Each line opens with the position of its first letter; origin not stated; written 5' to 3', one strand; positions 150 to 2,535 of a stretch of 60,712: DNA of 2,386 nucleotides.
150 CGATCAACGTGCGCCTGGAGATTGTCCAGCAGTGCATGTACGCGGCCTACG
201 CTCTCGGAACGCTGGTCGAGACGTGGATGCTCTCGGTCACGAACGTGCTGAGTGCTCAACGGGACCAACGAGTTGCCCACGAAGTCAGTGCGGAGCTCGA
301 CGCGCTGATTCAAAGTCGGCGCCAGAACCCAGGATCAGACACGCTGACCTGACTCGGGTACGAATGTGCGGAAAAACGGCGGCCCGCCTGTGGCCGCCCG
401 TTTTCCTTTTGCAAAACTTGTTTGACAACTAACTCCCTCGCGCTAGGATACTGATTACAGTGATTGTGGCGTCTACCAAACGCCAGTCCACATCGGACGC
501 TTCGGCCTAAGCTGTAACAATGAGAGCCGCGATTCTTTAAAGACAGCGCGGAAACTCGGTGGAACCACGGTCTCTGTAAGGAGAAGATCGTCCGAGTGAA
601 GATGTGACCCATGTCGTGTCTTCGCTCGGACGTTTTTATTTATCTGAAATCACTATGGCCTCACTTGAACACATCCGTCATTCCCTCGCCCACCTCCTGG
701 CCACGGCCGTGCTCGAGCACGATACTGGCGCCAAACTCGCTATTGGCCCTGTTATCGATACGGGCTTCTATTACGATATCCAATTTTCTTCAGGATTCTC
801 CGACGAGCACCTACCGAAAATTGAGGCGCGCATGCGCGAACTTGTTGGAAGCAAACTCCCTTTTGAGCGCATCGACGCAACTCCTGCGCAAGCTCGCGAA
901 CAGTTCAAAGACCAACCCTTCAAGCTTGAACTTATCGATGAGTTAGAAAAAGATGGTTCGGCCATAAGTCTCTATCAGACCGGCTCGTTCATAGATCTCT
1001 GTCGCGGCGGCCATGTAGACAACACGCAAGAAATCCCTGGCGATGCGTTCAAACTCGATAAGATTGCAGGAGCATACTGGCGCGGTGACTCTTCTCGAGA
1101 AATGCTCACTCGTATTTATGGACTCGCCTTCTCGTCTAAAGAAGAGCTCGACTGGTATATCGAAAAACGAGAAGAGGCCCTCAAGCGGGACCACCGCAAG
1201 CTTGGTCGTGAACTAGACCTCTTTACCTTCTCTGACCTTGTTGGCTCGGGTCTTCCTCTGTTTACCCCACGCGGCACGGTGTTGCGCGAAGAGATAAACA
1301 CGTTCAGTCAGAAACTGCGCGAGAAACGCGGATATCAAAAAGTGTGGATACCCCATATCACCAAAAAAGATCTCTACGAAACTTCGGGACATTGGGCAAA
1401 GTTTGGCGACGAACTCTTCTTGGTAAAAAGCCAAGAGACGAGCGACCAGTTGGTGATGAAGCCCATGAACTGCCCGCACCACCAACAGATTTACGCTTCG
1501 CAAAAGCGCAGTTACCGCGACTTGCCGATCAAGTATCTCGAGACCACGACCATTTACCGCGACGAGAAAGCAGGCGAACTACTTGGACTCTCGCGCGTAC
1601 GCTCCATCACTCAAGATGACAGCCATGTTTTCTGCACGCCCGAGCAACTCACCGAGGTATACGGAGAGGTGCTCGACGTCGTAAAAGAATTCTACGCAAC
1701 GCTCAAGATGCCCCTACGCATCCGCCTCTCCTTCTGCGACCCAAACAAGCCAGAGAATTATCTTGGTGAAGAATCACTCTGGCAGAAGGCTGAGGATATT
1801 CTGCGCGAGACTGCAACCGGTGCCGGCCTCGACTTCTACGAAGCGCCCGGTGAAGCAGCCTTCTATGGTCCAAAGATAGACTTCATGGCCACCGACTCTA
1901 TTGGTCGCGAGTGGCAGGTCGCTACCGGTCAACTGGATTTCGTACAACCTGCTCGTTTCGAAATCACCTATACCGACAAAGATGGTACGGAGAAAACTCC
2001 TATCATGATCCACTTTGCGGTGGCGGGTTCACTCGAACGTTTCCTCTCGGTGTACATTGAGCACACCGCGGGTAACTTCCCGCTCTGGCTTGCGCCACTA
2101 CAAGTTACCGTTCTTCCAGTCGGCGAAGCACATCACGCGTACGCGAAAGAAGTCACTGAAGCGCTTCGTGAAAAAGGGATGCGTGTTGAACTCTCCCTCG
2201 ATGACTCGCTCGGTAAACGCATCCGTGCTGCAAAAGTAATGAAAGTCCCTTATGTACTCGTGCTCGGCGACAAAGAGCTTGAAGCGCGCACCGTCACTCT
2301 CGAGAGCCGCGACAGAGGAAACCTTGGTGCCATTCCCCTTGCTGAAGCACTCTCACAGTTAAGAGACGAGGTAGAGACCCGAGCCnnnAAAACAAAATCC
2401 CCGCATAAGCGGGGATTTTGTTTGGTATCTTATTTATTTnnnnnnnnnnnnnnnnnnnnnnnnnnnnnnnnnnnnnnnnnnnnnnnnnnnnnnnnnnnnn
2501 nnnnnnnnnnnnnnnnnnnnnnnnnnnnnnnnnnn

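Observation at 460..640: Compact T-box riboswitch before thrS: terminal-loop Thr specifier combined with an intrinsic terminator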

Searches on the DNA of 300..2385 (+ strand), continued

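Call 42: search_with_rna_model(model_id=R1, sources=[window, L010, L012, L013, L017, L024, L025, L026, L035, L039, L044, L081, L082, L083, L084, L085, L086, L087, L088, L089, L090, L091, L092, L093, L094, L095, L096, L097, L098, L099, L100, L101, L103, L104, L105, L106, L107, L108, L109, L110, L111, L112, L114, L115, L116, L117, L118, L119, L120, L121, L122, L123, L124, L125, L126, L127, L128, L129, L130, L131, L132, L133, L134, L135, L136, L137, L138, L139, L140, L141, L142, L143, L144, L145, L146, L147, L148, L149, L150, L151, L152, L153, L154, L155, L156, L157, L158, L159, L160, L161, L162, L163, L164, L165, L166, L167, L168, L169, L170, L171], max_evalue=0.0001, make_alignment=true)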
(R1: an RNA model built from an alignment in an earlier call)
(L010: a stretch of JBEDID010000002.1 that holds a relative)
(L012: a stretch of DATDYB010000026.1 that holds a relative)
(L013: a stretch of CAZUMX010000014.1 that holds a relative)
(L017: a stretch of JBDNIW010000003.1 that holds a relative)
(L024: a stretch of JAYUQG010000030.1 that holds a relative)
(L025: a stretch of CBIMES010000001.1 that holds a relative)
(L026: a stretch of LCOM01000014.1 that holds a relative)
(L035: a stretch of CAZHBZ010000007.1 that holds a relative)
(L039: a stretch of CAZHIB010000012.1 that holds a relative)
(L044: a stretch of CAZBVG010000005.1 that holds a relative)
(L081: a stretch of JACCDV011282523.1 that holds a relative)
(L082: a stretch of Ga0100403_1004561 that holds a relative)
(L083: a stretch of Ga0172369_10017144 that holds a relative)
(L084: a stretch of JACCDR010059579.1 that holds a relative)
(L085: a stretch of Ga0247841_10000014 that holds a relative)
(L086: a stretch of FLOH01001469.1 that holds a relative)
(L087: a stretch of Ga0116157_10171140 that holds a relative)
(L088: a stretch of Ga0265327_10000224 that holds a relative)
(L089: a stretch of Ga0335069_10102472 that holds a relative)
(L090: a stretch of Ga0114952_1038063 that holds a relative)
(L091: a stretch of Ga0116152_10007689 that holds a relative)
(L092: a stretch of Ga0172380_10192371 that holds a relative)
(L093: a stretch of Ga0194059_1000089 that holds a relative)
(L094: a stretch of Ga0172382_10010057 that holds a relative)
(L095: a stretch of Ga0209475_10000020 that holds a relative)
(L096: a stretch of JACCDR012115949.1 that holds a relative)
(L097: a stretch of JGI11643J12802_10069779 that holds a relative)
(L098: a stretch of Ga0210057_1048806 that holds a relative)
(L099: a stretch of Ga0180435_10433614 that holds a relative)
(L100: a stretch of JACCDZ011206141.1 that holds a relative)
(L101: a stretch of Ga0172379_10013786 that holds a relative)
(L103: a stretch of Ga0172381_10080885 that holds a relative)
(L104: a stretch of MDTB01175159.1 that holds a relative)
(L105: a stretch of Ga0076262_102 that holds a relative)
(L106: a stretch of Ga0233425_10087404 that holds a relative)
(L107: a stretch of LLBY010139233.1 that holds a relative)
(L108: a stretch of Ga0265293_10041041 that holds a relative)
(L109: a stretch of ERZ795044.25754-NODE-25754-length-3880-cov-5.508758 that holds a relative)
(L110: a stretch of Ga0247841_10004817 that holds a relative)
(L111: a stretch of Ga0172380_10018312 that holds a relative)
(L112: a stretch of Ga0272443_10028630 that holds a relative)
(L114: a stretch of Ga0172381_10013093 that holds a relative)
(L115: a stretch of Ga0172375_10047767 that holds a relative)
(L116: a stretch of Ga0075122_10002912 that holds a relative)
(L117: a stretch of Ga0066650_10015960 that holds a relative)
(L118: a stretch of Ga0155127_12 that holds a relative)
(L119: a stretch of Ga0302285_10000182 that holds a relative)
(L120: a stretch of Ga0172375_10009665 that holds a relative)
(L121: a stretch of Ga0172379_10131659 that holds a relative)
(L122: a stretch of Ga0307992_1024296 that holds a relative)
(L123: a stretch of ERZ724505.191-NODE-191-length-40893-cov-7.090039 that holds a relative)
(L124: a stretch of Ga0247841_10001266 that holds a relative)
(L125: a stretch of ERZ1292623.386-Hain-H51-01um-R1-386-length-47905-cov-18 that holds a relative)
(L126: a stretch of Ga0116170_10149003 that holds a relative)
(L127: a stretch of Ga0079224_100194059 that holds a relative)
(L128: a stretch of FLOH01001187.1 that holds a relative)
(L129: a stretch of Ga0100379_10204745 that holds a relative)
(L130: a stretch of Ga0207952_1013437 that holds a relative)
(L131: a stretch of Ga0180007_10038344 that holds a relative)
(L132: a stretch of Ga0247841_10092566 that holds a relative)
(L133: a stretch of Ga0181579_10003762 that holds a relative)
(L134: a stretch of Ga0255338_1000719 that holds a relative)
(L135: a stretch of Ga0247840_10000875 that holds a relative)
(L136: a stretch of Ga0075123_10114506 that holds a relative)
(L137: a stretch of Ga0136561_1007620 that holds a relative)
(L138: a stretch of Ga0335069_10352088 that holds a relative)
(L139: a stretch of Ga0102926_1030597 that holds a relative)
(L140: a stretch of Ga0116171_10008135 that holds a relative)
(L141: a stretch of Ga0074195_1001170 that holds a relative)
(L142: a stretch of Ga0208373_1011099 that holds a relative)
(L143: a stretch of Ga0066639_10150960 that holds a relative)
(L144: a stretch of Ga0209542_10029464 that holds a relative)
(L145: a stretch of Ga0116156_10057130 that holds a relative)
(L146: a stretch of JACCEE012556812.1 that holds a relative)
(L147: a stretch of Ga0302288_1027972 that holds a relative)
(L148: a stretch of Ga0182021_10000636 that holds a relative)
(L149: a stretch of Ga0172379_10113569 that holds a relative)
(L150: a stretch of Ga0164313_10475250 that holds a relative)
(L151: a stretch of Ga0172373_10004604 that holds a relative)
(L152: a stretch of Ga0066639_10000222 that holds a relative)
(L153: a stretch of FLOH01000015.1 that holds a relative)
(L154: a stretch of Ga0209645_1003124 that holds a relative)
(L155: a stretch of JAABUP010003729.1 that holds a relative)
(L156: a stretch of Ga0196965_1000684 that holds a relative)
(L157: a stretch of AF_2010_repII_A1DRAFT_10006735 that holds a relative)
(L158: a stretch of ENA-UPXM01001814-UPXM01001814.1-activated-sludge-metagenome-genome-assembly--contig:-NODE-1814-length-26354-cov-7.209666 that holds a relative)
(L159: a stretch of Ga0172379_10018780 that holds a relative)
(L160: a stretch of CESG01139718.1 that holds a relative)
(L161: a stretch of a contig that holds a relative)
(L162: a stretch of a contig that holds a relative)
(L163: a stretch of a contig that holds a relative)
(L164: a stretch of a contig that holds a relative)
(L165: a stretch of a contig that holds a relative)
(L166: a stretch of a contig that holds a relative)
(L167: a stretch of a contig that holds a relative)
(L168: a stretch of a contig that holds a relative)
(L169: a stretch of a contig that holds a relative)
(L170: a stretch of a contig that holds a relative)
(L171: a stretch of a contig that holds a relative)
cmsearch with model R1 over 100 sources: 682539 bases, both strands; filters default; matches with E-value up to 0.0001: 98.
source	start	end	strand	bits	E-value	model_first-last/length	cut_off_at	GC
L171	562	687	+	110.6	7.3e-24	1-128/128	no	0.53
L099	204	333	-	110.2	9.6e-24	1-128/128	no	0.5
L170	7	141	+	108.5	2.4e-23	1-128/128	no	0.48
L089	601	730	+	104.6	2e-22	1-128/128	no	0.59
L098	2571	2699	+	99.8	3e-21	1-128/128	no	0.53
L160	11949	12063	+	99.3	3.7e-21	1-128/128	no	0.47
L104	498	634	-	99.3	3.8e-21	1-128/128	no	0.43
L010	87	220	+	99.2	3.9e-21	1-128/128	no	0.43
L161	1346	1485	-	97.6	9.8e-21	1-128/128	no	0.54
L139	973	1103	+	96.1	2.2e-20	1-128/128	no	0.49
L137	1040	1179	-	95.1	3.9e-20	1-128/128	no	0.48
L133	3000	3121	-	94.5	5.3e-20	1-128/128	no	0.51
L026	1292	1415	+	94.1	6.8e-20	1-128/128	no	0.5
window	454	597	+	93.4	1e-19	1-128/128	no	0.52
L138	1582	1712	+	90.8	4e-19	1-128/128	no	0.6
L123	6870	7003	-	90.7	4.2e-19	1-128/128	no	0.5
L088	7071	7207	+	87.5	2.6e-18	1-128/128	no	0.42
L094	11584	11713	-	86.6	4.2e-18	1-128/128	no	0.39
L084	6198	6330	+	85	1e-17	1-128/128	no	0.56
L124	3036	3169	+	84.5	1.3e-17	1-128/128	no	0.42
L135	7713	7846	+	84.5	1.3e-17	1-128/128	no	0.42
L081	7958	8101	-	84.3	1.5e-17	1-128/128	no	0.51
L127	2142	2251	+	82.3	4.4e-17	1-128/128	no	0.56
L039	1200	1317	+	80.7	1.1e-16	1-128/128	no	0.41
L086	158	291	-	79.3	2.3e-16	1-128/128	no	0.37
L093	1601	1736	-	79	2.8e-16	1-128/128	no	0.4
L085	5946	6081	+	78.6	3.4e-16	1-128/128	no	0.38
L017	1275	1429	+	78.4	3.7e-16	1-128/128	no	0.53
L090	1093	1238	-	77.9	4.9e-16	1-128/128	no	0.46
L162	1093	1238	-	77.9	4.9e-16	1-128/128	no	0.46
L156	2016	2134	+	77.3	6.9e-16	1-128/128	no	0.5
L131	615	744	+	77.1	7.9e-16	1-128/128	no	0.34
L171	1485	1646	+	76.2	1.3e-15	1-128/128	no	0.44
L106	247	385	+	76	1.4e-15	1-128/128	no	0.41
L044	1326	1442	+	75.7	1.7e-15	1-128/128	no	0.52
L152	4707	4834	+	75.6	1.7e-15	1-128/128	no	0.45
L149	1653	1793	+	75.6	1.7e-15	1-128/128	no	0.44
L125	1998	2135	+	75.3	2.1e-15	1-128/128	no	0.45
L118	12187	12304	-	74.8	2.7e-15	1-128/128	no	0.53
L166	1341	1447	+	74.8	2.8e-15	1-128/128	no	0.4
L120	10266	10387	+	74.4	3.3e-15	1-128/128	no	0.41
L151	1509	1648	+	73.7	4.9e-15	1-128/128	no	0.46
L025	1302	1419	+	72.8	8.3e-15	1-128/128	no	0.6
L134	12748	12864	-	72.6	9.3e-15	1-128/128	no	0.54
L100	218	324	-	72.4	1e-14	1-128/128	no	0.48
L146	956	1067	+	72.4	1e-14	1-128/128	no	0.42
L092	1047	1157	+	72.3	1.1e-14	1-128/128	no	0.44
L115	2996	3136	-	72.2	1.1e-14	1-128/128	no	0.57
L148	6923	7033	-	72.1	1.2e-14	1-128/128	no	0.44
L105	1814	1937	+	72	1.3e-14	1-128/128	no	0.38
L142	193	316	-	72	1.3e-14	1-128/128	no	0.38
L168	303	426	-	72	1.3e-14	1-128/128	no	0.38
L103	613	753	-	71.5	1.7e-14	1-128/128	no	0.56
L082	128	239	+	70.8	2.5e-14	1-128/128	no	0.45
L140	60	166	+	70.1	3.7e-14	1-128/128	no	0.43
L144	958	1076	-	69.8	4.4e-14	1-128/128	no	0.45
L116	7361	7490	+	69.6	4.9e-14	1-128/128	no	0.38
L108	2608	2744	+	69.3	5.6e-14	1-128/128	no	0.42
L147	1241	1347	+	69.2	5.9e-14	1-128/128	no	0.47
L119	779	898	-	69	6.8e-14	1-128/128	no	0.38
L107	1902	2023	+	68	1.2e-13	1-128/128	no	0.56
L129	301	439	-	67.7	1.4e-13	1-128/128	no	0.41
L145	2131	2241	-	67.4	1.6e-13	1-128/128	no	0.4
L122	2508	2644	-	66.7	2.3e-13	1-128/128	no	0.38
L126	806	923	+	65.9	3.6e-13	1-128/128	no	0.39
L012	1129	1293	+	64.5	7.9e-13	1-128/128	no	0.61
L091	7498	7634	+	64.4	8.6e-13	1-128/128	no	0.39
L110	2032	2139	-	63.8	1.2e-12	1-128/128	no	0.46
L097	190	315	-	63.5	1.4e-12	1-128/128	no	0.63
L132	585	727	-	63.5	1.4e-12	1-128/128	no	0.42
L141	2350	2482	+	63.5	1.4e-12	1-128/128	no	0.48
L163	3534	3653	+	63.4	1.5e-12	1-128/128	no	0.45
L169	2197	2315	+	63.2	1.6e-12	1-128/128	no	0.46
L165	7727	7843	-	62.8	2e-12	1-128/128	no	0.49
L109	2043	2171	-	62.1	3e-12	1-128/128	no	0.46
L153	8382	8522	+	61.8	3.4e-12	1-128/128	no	0.51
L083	2967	3101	+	61.3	4.6e-12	1-128/128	no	0.48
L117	3081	3215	+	60.2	8.5e-12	1-128/128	no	0.5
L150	283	422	+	59.3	1.4e-11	1-128/128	no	0.38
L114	6445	6591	-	59.2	1.5e-11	1-128/128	no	0.44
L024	1276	1421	+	58.6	2.1e-11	1-128/128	no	0.47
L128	3276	3414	+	58.3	2.4e-11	1-128/128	no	0.38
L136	533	672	+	57.9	3.1e-11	1-128/128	no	0.49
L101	1007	1161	-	57.5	3.7e-11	1-128/128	no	0.48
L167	1792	1933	+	56.8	5.6e-11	1-128/128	no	0.51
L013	1281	1419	+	55.9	9.2e-11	1-128/128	no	0.53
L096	2849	2968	+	55.4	1.2e-10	1-128/128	no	0.53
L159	6719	6853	-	55.3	1.3e-10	1-128/128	no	0.51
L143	517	657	+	53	4.5e-10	1-128/128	no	0.45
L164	3793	3947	-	52.9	4.8e-10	1-128/128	no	0.41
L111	2832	2980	-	52.3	6.6e-10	1-128/128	no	0.42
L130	265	399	-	50.1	2.2e-09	1-128/128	no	0.53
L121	933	1067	-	49.2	3.7e-09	1-128/128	no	0.53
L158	4662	4799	-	47.4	9.8e-09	1-128/128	no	0.62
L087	1075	1214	-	46.3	1.8e-08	1-128/128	no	0.43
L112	294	427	-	45.5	2.8e-08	1-128/128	no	0.49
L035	1286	1424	+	43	1.1e-07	1-128/128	no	0.57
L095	1315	1439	-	41.6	2.4e-07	1-128/128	no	0.5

Alignment A2: 98 matches aligned to the model, 268 columns, each read 5' to 3' on its own strand. Consensus structure (alignment columns), stored with it:
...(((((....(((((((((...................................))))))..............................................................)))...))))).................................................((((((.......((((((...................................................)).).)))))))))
